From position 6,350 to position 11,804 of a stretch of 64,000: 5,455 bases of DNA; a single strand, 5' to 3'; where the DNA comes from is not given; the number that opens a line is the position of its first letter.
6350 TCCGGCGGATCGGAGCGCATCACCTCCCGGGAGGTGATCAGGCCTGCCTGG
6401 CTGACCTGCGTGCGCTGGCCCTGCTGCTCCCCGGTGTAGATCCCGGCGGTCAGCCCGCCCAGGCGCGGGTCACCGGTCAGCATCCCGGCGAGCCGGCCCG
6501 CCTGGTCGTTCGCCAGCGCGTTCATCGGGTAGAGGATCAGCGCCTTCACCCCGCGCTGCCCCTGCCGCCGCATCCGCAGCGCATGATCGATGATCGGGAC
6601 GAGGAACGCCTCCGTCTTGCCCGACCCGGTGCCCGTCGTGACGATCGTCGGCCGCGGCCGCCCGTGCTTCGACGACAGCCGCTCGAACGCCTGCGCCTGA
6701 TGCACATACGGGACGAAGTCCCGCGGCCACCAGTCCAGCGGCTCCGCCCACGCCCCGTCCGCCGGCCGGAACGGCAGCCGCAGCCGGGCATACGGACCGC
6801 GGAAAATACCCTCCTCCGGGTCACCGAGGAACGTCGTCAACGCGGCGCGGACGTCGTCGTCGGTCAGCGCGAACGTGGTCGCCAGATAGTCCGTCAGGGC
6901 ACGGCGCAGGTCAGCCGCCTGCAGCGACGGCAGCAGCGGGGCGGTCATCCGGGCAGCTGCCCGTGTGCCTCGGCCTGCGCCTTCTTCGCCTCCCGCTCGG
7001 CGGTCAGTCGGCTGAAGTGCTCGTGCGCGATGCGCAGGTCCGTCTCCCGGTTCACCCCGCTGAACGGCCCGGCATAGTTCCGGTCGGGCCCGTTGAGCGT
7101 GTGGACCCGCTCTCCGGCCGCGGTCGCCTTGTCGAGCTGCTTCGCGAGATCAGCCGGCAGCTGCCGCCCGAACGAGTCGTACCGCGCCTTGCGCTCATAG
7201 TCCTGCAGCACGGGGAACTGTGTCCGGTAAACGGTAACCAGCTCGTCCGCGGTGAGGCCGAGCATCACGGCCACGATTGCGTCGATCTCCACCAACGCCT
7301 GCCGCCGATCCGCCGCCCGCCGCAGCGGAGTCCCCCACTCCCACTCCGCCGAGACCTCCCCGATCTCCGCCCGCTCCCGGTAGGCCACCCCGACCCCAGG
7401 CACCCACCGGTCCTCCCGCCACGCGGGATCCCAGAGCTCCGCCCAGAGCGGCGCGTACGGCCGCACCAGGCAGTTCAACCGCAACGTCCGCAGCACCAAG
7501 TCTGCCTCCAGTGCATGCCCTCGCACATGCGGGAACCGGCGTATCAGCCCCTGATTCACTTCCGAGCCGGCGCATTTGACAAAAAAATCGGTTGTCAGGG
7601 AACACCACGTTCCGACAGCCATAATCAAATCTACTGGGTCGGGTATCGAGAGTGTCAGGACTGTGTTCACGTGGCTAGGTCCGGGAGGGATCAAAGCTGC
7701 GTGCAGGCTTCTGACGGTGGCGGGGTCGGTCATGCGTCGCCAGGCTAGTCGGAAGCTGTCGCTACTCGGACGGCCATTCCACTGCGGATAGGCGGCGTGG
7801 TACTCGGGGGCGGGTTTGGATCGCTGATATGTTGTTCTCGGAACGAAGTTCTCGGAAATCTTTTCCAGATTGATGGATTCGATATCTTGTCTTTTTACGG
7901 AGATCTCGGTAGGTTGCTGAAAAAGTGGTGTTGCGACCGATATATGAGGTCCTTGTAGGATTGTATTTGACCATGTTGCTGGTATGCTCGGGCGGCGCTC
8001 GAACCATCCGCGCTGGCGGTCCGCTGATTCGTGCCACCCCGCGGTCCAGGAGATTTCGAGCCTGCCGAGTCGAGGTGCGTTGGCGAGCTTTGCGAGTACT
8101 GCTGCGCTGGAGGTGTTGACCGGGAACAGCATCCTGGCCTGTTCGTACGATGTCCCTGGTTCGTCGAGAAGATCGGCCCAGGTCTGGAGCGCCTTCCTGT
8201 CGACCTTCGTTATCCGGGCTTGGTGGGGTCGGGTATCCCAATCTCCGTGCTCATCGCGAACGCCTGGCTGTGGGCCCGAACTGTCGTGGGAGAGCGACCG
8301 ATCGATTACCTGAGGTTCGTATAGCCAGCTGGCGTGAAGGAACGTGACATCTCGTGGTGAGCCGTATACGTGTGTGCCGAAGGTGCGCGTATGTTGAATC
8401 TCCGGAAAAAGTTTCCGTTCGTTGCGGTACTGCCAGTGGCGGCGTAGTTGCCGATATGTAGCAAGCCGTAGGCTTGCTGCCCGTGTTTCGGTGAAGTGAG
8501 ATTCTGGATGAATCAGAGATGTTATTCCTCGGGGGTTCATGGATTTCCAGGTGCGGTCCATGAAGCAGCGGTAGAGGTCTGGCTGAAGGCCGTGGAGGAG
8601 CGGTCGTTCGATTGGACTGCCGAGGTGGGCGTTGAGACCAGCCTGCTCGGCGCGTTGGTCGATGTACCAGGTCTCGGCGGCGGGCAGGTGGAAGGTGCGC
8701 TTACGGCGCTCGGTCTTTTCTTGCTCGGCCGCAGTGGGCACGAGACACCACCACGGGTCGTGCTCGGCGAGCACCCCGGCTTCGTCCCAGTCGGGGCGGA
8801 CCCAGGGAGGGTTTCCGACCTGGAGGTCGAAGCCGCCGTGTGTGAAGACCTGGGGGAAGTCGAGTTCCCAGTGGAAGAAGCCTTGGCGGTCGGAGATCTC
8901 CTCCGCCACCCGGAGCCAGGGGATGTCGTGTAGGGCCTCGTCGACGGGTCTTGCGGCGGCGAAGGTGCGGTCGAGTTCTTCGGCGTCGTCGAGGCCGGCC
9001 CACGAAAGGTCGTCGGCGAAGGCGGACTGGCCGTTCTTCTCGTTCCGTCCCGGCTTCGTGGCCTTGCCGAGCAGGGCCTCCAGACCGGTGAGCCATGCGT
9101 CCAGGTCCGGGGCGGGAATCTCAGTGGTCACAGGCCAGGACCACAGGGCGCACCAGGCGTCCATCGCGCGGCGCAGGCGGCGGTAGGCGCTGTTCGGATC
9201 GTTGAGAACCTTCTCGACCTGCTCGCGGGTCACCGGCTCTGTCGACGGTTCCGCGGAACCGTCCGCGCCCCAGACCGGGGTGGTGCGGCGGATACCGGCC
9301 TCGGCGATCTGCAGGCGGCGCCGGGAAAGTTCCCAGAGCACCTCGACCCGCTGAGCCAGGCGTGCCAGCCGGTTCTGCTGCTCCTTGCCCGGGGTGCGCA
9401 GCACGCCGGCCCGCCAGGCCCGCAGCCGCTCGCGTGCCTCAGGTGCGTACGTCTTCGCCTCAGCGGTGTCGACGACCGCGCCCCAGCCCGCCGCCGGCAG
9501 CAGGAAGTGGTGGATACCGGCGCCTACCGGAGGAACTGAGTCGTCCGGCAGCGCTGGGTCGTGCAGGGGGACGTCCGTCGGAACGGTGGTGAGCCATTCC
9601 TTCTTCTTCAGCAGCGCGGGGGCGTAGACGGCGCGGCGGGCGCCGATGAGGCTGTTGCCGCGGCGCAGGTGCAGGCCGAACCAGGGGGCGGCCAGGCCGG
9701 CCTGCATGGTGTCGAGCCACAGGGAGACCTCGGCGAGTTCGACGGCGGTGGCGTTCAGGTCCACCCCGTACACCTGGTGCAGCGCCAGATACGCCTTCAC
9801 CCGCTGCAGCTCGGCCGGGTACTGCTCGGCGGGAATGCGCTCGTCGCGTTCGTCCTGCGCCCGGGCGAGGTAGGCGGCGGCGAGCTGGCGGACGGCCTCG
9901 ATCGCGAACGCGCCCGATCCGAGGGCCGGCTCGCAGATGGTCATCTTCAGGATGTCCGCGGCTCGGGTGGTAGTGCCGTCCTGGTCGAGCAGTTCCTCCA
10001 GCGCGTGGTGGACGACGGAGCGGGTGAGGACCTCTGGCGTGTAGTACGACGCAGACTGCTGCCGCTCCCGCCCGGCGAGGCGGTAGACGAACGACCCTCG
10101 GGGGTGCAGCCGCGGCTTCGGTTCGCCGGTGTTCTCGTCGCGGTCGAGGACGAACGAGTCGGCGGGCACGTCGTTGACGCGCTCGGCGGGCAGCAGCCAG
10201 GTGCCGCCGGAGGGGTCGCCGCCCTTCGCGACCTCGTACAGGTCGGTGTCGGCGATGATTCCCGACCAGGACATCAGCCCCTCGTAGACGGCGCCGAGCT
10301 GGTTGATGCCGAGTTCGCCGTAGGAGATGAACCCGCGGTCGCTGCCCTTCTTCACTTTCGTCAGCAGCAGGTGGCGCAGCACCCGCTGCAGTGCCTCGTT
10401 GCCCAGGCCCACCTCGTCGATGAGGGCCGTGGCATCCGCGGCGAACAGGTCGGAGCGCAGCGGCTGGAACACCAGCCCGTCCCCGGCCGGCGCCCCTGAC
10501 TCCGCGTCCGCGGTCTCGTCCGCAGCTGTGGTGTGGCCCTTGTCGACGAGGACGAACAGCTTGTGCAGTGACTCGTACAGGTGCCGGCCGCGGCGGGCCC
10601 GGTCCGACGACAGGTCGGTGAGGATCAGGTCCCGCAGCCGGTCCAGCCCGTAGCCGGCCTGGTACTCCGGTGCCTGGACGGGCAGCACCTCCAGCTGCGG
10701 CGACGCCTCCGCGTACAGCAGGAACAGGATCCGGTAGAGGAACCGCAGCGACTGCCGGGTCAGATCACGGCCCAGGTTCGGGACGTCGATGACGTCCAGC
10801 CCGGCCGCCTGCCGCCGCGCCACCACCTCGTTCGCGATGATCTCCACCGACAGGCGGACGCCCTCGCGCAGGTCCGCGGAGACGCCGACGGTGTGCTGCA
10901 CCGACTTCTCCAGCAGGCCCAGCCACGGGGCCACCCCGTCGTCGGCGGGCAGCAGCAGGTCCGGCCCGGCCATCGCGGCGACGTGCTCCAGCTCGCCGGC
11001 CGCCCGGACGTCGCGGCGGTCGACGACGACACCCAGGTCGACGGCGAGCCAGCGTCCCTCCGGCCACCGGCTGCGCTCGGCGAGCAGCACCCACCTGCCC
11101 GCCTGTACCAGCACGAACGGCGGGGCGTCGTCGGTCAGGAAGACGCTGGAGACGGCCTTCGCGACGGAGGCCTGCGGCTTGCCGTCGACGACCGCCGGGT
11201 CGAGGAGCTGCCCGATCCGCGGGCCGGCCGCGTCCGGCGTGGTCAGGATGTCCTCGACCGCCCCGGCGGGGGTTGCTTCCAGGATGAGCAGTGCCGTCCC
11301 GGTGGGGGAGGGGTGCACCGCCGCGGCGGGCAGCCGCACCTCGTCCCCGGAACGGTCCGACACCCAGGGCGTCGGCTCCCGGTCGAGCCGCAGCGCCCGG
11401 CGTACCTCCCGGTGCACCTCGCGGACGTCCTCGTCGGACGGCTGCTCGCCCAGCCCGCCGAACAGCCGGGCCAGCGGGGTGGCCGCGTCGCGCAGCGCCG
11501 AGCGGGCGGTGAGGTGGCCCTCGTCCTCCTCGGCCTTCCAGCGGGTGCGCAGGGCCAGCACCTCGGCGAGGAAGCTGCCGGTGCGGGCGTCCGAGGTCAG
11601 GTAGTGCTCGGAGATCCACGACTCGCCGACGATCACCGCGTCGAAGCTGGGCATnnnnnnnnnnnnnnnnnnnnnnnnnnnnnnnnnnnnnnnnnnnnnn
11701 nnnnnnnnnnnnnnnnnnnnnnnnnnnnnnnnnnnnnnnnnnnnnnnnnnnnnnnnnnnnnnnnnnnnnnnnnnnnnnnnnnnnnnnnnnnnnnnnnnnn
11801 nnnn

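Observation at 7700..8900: About 0.8–1 kb patch of 45–55 % GC embedded in the 72 % GC methyltransferase gene: probable swapped target-recognition cassette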

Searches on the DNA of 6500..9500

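Call 75: search_rna_families(source=window, start=6500, end=9500, threshold=gathering)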
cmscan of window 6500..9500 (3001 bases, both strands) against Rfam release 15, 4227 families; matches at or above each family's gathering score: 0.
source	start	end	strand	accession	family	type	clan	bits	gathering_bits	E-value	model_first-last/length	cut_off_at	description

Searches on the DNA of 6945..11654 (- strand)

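Call 50: search_dna_similar(query=L086:11266-16182:+, collection=ecoli_genomes, mode=near, max_rows=40, rows=spread)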
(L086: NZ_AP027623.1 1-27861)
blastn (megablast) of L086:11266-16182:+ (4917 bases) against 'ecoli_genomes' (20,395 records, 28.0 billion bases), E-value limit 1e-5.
Records with a match: 527; places in all: 536; records where one place covers at least 80% of the query: 495.
Genomes with a match: 527 of 5426; with a place that covers at least 80% of the query: 495. Places per genome that has any: lowest 1, median 1, highest 2. On chromosomes: 520 places; on plasmids: 16.
Best place of each record, by identity: >=99% 1; 95-99% 495; 90-95% 31.
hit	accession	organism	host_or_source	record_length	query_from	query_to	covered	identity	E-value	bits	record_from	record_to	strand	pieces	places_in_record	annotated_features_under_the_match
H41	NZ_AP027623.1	Escherichia coli strain PSJ-12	Homo sapiens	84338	1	4917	100%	100.0%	0e+0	9081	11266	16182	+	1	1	class I SAM-dependent DNA methyltransferase | DEAD/DEAH box helicase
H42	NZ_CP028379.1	Escherichia coli O145 str. RM9872 strain RM9872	Bos taurus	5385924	1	4917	94%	98.1%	0e+0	8047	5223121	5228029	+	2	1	hypothetical protein (x2) | DEAD/DEAH box helicase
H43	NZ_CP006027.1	Escherichia coli O145:H28 str. RM13514 strain RM13514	Homo sapiens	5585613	1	4917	94%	98.1%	0e+0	8055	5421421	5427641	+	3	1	hypothetical protein (x2) | IS3 family transposase | AL1L pseudoknot | DEAD/DEAH box helicase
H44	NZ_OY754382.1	Escherichia coli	-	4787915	1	4917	93%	96.3%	0e+0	7552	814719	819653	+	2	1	class I SAM-dependent DNA methyltransferase | DEAD/DEAH box helicase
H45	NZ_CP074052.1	Escherichia coli strain PD23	Pig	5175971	1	4917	93%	96.0%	0e+0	7458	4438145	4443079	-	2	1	DNA methyltransferase family protein | DEAD/DEAH box helicase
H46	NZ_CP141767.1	Escherichia coli strain T-HYM1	duck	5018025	1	4917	95%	94.1%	0e+0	7081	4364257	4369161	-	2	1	class I SAM-dependent DNA methyltransferase | DEAD/DEAH box helicase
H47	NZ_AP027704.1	Escherichia coli strain PSS-13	Homo sapiens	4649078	1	4917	92%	96.6%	0e+0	7484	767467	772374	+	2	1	class I SAM-dependent DNA methyltransferase | DEAD/DEAH box helicase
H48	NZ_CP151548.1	Escherichia coli strain SEV1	pig carcass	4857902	1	4917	89%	95.3%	0e+0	6924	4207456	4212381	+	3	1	class I SAM-dependent DNA methyltransferase | DEAD/DEAH box helicase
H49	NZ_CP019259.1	Escherichia coli strain 13C1065T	chicken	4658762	1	4917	87%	95.5%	0e+0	6864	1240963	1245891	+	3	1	class I SAM-dependent DNA methyltransferase | DEAD/DEAH box helicase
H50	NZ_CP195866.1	Escherichia coli strain FXCREC043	Homo sapiens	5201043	1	4917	86%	96.3%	0e+0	6916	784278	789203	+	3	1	class I SAM-dependent DNA methyltransferase | DEAD/DEAH box helicase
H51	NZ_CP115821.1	Escherichia coli strain E1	Homo sapiens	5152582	1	4917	85%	96.4%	0e+0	6916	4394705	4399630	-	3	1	class I SAM-dependent DNA methyltransferase | DEAD/DEAH box helicase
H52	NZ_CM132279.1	Escherichia coli strain 19AR0646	Homo sapiens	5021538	1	4917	85%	96.4%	0e+0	6916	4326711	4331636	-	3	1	DNA methyltransferase family protein | DEAD/DEAH box helicase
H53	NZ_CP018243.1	Escherichia coli strain 350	missing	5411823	1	4917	86%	95.8%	0e+0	6802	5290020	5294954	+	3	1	class I SAM-dependent DNA methyltransferase | DEAD/DEAH box helicase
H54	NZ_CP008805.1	Escherichia coli O157:H7 str. SS17 strain SS17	Cattle feces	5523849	1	4917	86%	95.8%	0e+0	6802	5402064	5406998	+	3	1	class I SAM-dependent DNA methyltransferase | DEAD/DEAH box helicase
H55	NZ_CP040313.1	Escherichia coli strain M7638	missing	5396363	1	4917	86%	95.8%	0e+0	6802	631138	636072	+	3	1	class I SAM-dependent DNA methyltransferase | DEAD/DEAH box helicase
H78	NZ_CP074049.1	Escherichia coli strain PD7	Pig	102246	1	4917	80%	96.4%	0e+0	6452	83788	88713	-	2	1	DNA methyltransferase family protein | DEAD/DEAH box helicase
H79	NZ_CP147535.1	Escherichia coli strain GN03551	Homo sapiens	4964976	1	4917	71%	97.9%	0e+0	6065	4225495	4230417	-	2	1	class I SAM-dependent DNA methyltransferase | DEAD/DEAH box helicase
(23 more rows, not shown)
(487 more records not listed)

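Call 51: get_annotated_region(hit=H54, flank=300)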
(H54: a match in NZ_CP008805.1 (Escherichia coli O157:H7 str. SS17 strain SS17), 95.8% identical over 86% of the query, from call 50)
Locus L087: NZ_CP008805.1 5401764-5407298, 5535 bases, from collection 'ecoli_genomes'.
description: Escherichia coli O157:H7 str. SS17 chromosome, complete genome
organism: Escherichia coli O157:H7 str. SS17 strain SS17 (NCBI taxid 1328859)
replicon: chromosome; assembly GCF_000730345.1
host: -; source: Cattle feces; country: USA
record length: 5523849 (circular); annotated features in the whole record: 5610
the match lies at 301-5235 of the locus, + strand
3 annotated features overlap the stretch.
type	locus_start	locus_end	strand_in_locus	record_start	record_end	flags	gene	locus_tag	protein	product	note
CDS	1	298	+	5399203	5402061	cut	-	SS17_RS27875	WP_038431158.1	DEAD/DEAH box helicase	-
CDS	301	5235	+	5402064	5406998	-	-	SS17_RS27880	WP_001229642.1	class I SAM-dependent DNA methyltransferase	-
CDS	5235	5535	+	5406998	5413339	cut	-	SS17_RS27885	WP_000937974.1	DEAD/DEAH box helicase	-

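Call 52: get_annotated_region(hit=H44, flank=300)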
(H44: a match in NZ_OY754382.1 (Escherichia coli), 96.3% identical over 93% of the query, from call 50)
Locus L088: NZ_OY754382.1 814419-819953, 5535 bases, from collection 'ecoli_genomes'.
description: Escherichia coli isolate F138 chromosome 1, complete sequence
organism: Escherichia coli (NCBI taxid 562)
replicon: chromosome; assembly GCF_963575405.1
host: -; source: -; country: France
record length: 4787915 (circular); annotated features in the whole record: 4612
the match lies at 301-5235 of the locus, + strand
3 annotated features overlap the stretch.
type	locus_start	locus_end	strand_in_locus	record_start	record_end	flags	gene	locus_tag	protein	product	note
CDS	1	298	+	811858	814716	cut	-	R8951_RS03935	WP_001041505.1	DEAD/DEAH box helicase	-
CDS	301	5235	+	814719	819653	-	-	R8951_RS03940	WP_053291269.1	class I SAM-dependent DNA methyltransferase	-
CDS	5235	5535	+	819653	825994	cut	-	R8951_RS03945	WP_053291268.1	DEAD/DEAH box helicase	-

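Call 53: get_annotated_region(hit=H46, flank=300)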
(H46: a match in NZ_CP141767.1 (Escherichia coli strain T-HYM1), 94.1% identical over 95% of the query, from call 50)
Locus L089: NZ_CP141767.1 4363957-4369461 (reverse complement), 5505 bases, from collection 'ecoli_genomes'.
description: Escherichia coli strain T-HYM1 chromosome, complete genome
organism: Escherichia coli strain T-HYM1 (NCBI taxid 562)
replicon: chromosome; assembly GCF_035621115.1
host: -; source: duck; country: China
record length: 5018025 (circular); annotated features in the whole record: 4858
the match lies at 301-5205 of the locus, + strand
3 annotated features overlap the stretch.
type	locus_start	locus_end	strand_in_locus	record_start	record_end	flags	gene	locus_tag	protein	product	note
CDS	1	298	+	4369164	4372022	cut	-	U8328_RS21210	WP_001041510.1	DEAD/DEAH box helicase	-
CDS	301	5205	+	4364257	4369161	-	-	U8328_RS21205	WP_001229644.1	class I SAM-dependent DNA methyltransferase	-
CDS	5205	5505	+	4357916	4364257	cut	-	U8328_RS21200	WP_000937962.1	DEAD/DEAH box helicase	-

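Call 54: get_annotated_region(hit=H79, flank=300)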
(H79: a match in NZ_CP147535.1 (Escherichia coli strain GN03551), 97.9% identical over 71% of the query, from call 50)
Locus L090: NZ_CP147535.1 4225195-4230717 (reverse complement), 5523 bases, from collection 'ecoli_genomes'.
description: Escherichia coli strain GN03551 chromosome, complete genome
organism: Escherichia coli strain GN03551 (NCBI taxid 562)
replicon: chromosome; assembly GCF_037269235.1
host: Homo sapiens; source: bloodstream; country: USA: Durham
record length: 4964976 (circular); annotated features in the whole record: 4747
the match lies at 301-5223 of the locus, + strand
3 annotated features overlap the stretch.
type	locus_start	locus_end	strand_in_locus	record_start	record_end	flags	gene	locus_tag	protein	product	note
CDS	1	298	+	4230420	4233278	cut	-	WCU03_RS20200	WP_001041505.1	DEAD/DEAH box helicase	-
CDS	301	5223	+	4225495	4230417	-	-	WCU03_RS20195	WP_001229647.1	class I SAM-dependent DNA methyltransferase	-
CDS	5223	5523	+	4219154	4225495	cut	-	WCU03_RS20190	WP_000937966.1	DEAD/DEAH box helicase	-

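Call 55: get_annotated_region(hit=H78, flank=300)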
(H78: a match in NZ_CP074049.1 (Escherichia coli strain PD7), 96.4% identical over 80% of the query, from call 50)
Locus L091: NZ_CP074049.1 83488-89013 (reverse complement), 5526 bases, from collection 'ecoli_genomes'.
description: Escherichia coli strain PD7 plasmid pYLPD7b, complete sequence
organism: Escherichia coli strain PD7 (NCBI taxid 562)
replicon: plasmid pYLPD7b; assembly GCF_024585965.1
host: Pig; source: Rectal Swab; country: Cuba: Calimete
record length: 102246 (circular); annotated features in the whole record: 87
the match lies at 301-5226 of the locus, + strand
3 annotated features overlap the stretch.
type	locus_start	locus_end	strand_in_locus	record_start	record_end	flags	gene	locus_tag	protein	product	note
CDS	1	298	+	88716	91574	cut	-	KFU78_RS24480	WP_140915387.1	DEAD/DEAH box helicase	-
CDS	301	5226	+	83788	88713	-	-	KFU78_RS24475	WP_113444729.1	DNA methyltransferase family protein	-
CDS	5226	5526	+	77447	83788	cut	-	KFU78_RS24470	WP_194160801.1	DEAD/DEAH box helicase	-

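Call 56: get_annotated_region(hit=H49, flank=300)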
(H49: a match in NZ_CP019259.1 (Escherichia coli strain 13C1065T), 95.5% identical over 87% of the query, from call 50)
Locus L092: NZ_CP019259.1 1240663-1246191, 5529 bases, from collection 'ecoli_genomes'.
description: Escherichia coli strain 13C1065T chromosome, complete genome
organism: Escherichia coli strain 13C1065T (NCBI taxid 562)
replicon: chromosome; assembly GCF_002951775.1
host: chicken; source: stool; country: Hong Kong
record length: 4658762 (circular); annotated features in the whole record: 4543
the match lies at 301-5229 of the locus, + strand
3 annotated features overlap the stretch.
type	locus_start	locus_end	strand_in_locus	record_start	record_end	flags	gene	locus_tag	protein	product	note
CDS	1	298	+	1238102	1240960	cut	-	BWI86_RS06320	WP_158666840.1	DEAD/DEAH box helicase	-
CDS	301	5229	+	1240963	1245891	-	-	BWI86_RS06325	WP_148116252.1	class I SAM-dependent DNA methyltransferase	-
CDS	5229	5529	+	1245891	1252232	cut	-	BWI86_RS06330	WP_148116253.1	DEAD/DEAH box helicase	-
